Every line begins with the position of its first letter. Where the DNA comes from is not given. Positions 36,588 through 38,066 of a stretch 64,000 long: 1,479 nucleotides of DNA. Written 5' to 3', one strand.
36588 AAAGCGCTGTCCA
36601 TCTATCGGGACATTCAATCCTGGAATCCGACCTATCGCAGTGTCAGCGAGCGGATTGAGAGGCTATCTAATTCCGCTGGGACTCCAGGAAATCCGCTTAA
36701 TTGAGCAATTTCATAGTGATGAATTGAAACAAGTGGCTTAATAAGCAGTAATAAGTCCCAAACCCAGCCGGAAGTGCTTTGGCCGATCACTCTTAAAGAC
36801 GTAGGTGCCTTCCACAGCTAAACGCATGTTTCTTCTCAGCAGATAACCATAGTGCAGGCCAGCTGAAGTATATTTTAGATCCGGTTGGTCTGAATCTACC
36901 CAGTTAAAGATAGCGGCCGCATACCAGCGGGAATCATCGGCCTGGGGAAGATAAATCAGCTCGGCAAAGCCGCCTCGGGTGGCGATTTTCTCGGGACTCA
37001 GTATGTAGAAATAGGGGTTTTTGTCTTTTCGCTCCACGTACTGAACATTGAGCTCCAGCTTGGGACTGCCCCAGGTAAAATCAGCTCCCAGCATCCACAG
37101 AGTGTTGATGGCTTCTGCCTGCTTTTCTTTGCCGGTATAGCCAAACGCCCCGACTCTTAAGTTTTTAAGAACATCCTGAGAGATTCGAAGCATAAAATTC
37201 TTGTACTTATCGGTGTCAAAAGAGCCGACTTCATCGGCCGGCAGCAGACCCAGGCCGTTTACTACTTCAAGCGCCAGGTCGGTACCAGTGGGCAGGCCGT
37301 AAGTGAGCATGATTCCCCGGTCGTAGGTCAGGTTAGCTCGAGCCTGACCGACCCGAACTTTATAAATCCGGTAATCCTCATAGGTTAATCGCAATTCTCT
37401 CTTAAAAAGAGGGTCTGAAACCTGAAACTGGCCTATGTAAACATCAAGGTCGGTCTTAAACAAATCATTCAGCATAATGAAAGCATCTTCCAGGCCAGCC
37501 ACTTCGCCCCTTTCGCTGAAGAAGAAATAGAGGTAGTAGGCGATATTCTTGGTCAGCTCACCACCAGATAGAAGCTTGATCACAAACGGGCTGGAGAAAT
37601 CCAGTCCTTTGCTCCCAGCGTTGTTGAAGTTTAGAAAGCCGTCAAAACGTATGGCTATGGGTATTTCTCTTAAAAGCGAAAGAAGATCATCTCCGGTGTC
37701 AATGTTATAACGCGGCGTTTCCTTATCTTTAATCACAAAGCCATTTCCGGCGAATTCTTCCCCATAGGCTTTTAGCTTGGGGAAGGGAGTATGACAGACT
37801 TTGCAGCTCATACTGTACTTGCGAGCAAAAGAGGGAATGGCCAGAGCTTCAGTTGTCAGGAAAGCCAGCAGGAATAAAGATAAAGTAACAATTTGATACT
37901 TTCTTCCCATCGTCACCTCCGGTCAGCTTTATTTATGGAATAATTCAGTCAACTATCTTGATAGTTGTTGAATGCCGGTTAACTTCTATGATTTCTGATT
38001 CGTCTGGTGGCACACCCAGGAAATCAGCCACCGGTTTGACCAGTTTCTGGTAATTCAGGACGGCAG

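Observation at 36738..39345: Cyc2-like fused cytochrome-porin next to a periplasmic pentaheme cytochrome (candidate extracellular electron-transfer conduit)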

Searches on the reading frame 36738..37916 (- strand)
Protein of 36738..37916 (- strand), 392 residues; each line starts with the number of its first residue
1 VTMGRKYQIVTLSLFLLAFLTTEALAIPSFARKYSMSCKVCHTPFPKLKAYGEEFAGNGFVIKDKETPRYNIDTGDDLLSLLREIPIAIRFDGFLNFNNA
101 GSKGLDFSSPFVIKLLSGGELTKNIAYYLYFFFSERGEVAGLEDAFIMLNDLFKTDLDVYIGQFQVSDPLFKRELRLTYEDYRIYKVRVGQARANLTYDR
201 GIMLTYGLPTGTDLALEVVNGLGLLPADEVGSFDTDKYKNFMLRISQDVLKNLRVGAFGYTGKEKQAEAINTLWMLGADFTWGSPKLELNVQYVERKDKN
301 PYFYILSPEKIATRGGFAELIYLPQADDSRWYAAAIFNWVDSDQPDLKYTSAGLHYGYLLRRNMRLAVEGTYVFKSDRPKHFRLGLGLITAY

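Call 3: search_protein_families(library=pfam, proteins=[window:36738-37916:-], max_evalue=0.1)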
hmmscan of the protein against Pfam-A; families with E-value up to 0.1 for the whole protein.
window:36738-37916:- (392 aa): 0 families

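Call 4: search_protein_families(library=ncbifam, proteins=[window:36738-37916:-], max_evalue=0.1)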
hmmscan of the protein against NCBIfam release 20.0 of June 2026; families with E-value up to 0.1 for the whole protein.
window:36738-37916:- (392 aa): 0 families

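Call 5: find_homologous_proteins(query=window:36738-37916:-)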
Query window:36738-37916:- (392 aa): 4629 proteins with E <= 0.001 among 8000 candidates; the best 120 are listed.
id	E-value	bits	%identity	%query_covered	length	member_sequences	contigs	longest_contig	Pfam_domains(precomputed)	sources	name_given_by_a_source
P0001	3.9e-262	887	100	99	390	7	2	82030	-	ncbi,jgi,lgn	-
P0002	2.9e-250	848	95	99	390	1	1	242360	-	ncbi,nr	ncbi:MAG: hypothetical protein H5U05_02560 [Candidatus Aminicenantes bacterium]|nr:hypothetical prot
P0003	7.7e-246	833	93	99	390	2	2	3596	-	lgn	-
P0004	1.1e-227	774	85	99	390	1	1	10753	-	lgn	-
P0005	5.8e-227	771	84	99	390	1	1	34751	-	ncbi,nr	ncbi:MAG: hypothetical protein H5U07_00355 [Candidatus Aminicenantes bacterium]|nr:hypothetical prot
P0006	7.3e-225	764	83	99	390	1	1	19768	-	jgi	-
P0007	6.2e-224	761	83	99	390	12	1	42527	-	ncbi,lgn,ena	-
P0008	1.6e-219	747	82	99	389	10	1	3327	-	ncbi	-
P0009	2.1e-217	740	81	99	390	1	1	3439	-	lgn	-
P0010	2.6e-212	723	81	96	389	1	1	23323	-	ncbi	-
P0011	5.5e-211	719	79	99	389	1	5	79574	-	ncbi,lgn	ncbi:MAG: hypothetical protein WBI18_02585 [Candidatus Saccharicenans sp.]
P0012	1.3e-210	717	76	99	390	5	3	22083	-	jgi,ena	-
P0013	2.8e-210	716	79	99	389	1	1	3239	-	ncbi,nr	ncbi:MAG: hypothetical protein QME28_10030 [Candidatus Saccharicenans sp.]|nr:hypothetical protein [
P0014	7.1e-206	702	77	95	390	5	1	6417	-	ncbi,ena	-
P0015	1.4e-204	698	75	99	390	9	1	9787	-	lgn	-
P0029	1.2e-168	579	66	98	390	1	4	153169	-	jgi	-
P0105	8.8e-161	553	63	94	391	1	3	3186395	-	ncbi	-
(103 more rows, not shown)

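Call 6: search_solved_structures(query=window:36738-37916:-, max_evalue=10)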
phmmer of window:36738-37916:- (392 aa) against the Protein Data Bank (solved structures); distinct sequences matched with E-value up to 10: 1.
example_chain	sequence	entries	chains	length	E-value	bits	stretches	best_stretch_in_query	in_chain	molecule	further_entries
6x89_S4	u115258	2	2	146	1.1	11.5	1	23-61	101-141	NADH dehydrogenase [ubiquinone] iron-sulfur protein 4, mitochondrial | NDUS4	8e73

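Call 19: predict_structure(alignment_id=A1)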
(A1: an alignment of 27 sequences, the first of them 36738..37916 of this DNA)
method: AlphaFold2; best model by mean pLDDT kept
length: 392 residues; sequences in the alignment: 27
mean_pLDDT: 62.5   pTM: 0.64
mean pLDDT of the five models: 62.5, 58.0, 55.1, 54.1, 50.7
residues with pLDDT >= 90: 0; 70-90: 172; 50-70: 98; < 50: 122
segments of 3 or more residues with pLDDT < 50: 21-85, 95-110, 137-140, 167-196, 304-307
pLDDT, mean of each block of 10 residues (from residue 1): 70 70 36 39 38 36 31 39 49 50 45 58 66 53 66 78 58 39 39 46 79 79 54 64 84 84 69 82 85 79 54 82 74 83 77 82 70 82 71 52
secondary structure, 60 per line:
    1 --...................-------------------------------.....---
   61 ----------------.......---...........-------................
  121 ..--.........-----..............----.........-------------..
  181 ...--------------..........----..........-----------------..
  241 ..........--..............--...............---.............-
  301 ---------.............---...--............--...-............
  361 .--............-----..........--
elements in order: H3-21 H53-57 H77-83 E87-97 E105-122 E125-133 E139-152 E157-165 H179-183 E198-207 E212-221 E239-250 E253-266 E269-283 E287-299 E310-322 E331-342 E349-361 E364-375 E381-390

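Call 21: search_protein_representatives(alignment_id=A1)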
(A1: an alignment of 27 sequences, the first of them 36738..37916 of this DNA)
Query: 27 sequences, 390 profile positions. Proteins with E-value up to 0.001 (for the whole library): 2408; up to 1e-10: 584; up to 1e-30: 155. The best 150 are listed.
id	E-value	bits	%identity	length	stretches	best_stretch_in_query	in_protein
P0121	1.1e-181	620.4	-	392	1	1-390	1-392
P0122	1.6e-176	603.3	-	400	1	1-390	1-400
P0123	2.5e-158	543.5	-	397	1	10-390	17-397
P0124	2.7e-147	507.2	-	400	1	1-390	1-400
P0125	3.2e-136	470.7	-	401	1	7-390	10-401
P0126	1.8e-134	464.9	-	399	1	2-390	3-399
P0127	9.9e-129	446.0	-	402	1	1-390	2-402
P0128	1.2e-126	439.1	-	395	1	14-374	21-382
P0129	3.0e-124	431.3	-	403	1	8-390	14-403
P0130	3.1e-122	424.6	-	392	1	2-389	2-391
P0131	5.4e-122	423.9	-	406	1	1-390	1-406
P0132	5.2e-121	420.6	-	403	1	7-390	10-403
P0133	2.2e-120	418.5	-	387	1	7-369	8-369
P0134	1.6e-118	412.4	-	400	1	1-390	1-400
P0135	2.6e-118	411.7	-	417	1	7-389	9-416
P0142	1.5e-100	353.2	-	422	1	7-390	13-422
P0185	5.3e-63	229.6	-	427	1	7-382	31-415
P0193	1.1e-55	205.5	-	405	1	11-337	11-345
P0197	4.0e-52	193.8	-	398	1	15-368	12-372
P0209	1.2e-47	179.0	-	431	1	9-378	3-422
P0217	2.2e-45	171.7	-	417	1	1-368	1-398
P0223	1.0e-42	162.9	-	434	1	8-376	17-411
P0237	1.9e-38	148.8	-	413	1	13-374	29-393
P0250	7.3e-35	137.0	-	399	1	11-373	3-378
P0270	5.7e-31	124.2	-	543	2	6-203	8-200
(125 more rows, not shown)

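Call 29: find_encoding_contigs(protein=P0105, flank=8000, max_places=3)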
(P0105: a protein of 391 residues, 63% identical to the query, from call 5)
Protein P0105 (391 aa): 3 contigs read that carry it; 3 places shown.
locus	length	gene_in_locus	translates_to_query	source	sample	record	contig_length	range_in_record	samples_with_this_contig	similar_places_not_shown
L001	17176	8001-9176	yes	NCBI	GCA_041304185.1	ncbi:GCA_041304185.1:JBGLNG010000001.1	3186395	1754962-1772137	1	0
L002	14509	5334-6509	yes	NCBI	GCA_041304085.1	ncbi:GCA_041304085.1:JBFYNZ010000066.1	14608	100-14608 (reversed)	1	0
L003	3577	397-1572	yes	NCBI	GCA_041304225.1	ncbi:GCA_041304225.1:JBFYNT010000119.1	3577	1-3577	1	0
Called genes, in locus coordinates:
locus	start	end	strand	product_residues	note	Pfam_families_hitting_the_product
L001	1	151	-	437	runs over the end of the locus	PF03349:Toluene_X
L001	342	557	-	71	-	PF06969:HemN_C (weak)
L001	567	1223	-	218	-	PF00578:AhpC-TSA, PF08534:Redoxin, PF10417:1-cysPrx_C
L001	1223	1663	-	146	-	PF01475:FUR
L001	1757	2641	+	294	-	PF02274:ADI (weak)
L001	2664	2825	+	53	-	-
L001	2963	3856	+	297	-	PF00155:Aminotran_1_2, PF00266:Aminotran_5 (weak), PF01212:Beta_elim_lyase (weak)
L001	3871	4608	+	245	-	PF13489:Methyltransf_23, PF13847:Methyltransf_31 (weak), PF08241:Methyltransf_11, PF08242:Methyltransf_12, PF13649:Methyltransf_25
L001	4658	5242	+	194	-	PF00196:GerE (faint), PF04542:Sigma70_r2, PF08281:Sigma70_r4_2, PF04545:Sigma70_r4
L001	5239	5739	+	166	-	PF13490:zf-HC2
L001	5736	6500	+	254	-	PF03958:Secretin_N (weak)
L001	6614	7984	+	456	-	PF13435:Cytochrome_C554 (weak), PF03264:Cytochrom_NNT (weak)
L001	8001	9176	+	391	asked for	-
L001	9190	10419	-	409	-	PF13181:TPR_8 (faint), PF13428:TPR_14 (faint), PF13432:TPR_16 (faint), PF07719:TPR_2 (faint), PF14559:TPR_19 (faint)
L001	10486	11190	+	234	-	-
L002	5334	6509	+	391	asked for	-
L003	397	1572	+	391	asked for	-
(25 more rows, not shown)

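Call 30: find_encoding_contigs(protein=P0029, flank=8000, max_places=3)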
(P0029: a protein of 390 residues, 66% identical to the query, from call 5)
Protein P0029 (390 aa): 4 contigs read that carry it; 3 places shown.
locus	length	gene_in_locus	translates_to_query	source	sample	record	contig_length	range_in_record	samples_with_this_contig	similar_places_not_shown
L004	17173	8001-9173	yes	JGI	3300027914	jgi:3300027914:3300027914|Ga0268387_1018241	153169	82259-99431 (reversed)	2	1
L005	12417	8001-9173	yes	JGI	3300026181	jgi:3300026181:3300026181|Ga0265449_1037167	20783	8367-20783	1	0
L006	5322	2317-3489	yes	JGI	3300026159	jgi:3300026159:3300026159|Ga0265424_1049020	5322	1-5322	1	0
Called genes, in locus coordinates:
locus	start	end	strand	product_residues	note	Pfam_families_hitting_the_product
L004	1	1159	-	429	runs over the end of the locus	PF01979:Amidohydro_1, PF07969:Amidohydro_3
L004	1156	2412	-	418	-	PF01979:Amidohydro_1, PF07969:Amidohydro_3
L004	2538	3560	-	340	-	PF00478:IMPDH (weak), PF03060:NMO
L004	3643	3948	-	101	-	-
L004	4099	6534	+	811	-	PF00989:PAS, PF08447:PAS_3 (weak), PF08448:PAS_4, PF13426:PAS_9, PF08448:PAS_4, PF13426:PAS_9, PF07568:HisKA_2, PF02518:HATPase_c, +3 more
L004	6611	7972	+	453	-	PF03264:Cytochrom_NNT (faint), PF14522:Cytochrome_C7 (faint), PF13435:Cytochrome_C554 (weak), PF14537:Cytochrom_c3_2 (faint)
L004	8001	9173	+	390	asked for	-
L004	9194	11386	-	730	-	PF00515:TPR_1 (faint), PF07719:TPR_2 (faint), PF12895:ANAPC3 (faint), PF13174:TPR_6 (faint), PF13176:TPR_7 (faint), PF13181:TPR_8 (faint), PF13371:TPR_9 (faint), PF14559:TPR_19 (weak), +12 more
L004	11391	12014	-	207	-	PF01351:RNase_HII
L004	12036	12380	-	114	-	PF01245:Ribosomal_L19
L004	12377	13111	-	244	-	PF01746:tRNA_m1G_MT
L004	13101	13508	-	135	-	PF05239:PRC, PF24986:PRC_RimM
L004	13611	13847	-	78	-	PF13083:KH_KhpA-B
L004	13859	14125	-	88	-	PF00886:Ribosomal_S16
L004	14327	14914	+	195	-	-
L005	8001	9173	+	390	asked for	-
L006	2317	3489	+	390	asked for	-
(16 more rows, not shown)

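Call 31: fold_search(model_id=the predicted structure, library=pdb)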
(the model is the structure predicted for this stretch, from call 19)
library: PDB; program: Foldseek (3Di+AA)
matches with E <= 10: 839; with E <= 0.001: 141
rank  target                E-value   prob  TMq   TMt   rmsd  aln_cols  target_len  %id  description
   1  2o4v_A                2.5e-08  1.00  0.48  0.47   8.4       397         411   12  An arginine ladder in OprP mediates phosphate specific transfer across the outer membrane (released 2006-12-26)
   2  6ehe                  2.5e-08  1.00  0.46  0.58   7.8       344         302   11  OmpTdeltaL8 (loop L8 deletion mutant of OmpT), an outer membrane protein of Vibrio cholerae (released 2018-04-25)
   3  8wv0_A                5.2e-08  1.00  0.48  0.55   7.1       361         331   11  Outer membrane porin of Burkholderia pseudomallei (BpsOmp38) (released 2024-10-30)
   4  5oyk                  8.9e-08  1.00  0.44  0.53   8.1       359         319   12  Outer-membrane expressed OmpT of Vibrio cholerae (released 2018-04-25)
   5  5ldt_A                1.1e-07  1.00  0.34  0.33  11.4       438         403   10  Crystal Structures of MOMP from Campylobacter jejuni (released 2016-10-26)
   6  8wv0_B                1.5e-07  1.00  0.49  0.56   7.0       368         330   11  Outer membrane porin of Burkholderia pseudomallei (BpsOmp38) (released 2024-10-30)
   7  3wi4                  1.8e-07  1.00  0.46  0.56   7.1       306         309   12  Crystal structure of wild-type PorB from Neisseria meningitidis serogroup B (released 2014-01-01)
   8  1e54_A                1.9e-07  1.00  0.50  0.57   6.9       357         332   11  Anion-selective porin from Comamonas acidovorans (released 2001-07-12)
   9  6ehb_A                2.1e-07  1.00  0.47  0.56   7.0       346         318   12  OmpU, an outer membrane protein, of Vibrio cholerae (released 2018-04-25)
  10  6ehb_B                2.3e-07  1.00  0.47  0.56   7.4       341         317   11  OmpU, an outer membrane protein, of Vibrio cholerae (released 2018-04-25)
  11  6ehf                  2.3e-07  1.00  0.49  0.58   6.7       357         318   12  OmpT (in-vitro folded), an outer membrane protein Vibrio cholerae (trimer form) (released 2018-04-25)
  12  2por                  3.1e-07  1.00  0.50  0.63   6.7       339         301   13  STRUCTURE OF PORIN REFINED AT 1.8 ANGSTROMS RESOLUTION (released 1993-07-15)
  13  5ldv                  3.3e-07  1.00  0.34  0.33  11.6       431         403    9  Crystal Structures of MOMP from Campylobacter jejuni (released 2016-10-26)
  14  5mdo_A                3.4e-07  1.00  0.52  0.58   6.5       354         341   12  Crystal structure of in vitro folded Chitoporin VhChip from Vibrio harveyi (crystal form I) (released 2017-12-20)
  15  5mdq_A                3.6e-07  1.00  0.52  0.57   6.5       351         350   12  Crystal structure of outer membrane expressed Chitoporin VhChip from Vibrio harveyi (released 2017-12-20)
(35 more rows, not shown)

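Call 44: list_cluster_members(proteins=[P0223, P0185, P0197, P0237, P0217, P0193, P0209, P0250, P0270, P0142])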
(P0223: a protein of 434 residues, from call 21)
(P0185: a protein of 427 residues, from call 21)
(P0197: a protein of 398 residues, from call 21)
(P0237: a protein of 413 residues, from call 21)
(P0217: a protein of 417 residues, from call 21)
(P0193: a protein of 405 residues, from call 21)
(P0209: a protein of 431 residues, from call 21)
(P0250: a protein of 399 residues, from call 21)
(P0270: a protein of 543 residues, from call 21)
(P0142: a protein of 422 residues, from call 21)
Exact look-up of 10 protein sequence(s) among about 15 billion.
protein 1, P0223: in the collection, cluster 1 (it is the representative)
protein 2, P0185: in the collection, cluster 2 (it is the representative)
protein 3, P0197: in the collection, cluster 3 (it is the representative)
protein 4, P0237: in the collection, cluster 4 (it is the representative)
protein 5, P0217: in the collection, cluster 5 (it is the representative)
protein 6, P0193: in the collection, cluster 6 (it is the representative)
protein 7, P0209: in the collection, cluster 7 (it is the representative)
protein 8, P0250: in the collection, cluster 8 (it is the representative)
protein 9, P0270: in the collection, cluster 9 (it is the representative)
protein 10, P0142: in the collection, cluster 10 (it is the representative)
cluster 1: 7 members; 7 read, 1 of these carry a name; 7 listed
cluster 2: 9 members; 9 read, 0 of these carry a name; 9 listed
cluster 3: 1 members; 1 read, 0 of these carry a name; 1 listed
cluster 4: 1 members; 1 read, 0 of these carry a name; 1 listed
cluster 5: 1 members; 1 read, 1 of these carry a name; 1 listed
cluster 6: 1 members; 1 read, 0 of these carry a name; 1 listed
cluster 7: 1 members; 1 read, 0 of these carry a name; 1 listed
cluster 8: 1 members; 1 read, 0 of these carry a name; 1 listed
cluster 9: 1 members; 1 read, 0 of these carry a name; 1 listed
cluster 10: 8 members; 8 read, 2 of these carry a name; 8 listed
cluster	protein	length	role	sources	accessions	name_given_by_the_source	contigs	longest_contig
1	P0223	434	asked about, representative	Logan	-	-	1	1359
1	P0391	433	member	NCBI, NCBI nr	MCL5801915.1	MAG: hypothetical protein M1283_05290 [Gammaproteobacteria bacterium] | hypothetical protein [Gammaproteobacteria bacterium]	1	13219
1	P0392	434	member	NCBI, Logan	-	-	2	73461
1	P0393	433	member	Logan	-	-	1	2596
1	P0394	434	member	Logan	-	-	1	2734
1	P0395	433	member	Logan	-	-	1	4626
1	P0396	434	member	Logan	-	-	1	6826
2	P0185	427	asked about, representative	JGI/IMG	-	-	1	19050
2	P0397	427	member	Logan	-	-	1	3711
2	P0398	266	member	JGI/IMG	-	-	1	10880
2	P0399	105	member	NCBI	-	-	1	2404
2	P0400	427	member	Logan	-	-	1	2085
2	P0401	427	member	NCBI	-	-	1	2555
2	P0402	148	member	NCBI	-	-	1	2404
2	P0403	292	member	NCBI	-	-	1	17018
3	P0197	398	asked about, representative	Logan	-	-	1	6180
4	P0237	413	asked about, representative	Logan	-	-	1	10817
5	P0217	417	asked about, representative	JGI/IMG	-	hypothetical protein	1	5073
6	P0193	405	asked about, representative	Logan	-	-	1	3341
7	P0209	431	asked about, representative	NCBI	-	-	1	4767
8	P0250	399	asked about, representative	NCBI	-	-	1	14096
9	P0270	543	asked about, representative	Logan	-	-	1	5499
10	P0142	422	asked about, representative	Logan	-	-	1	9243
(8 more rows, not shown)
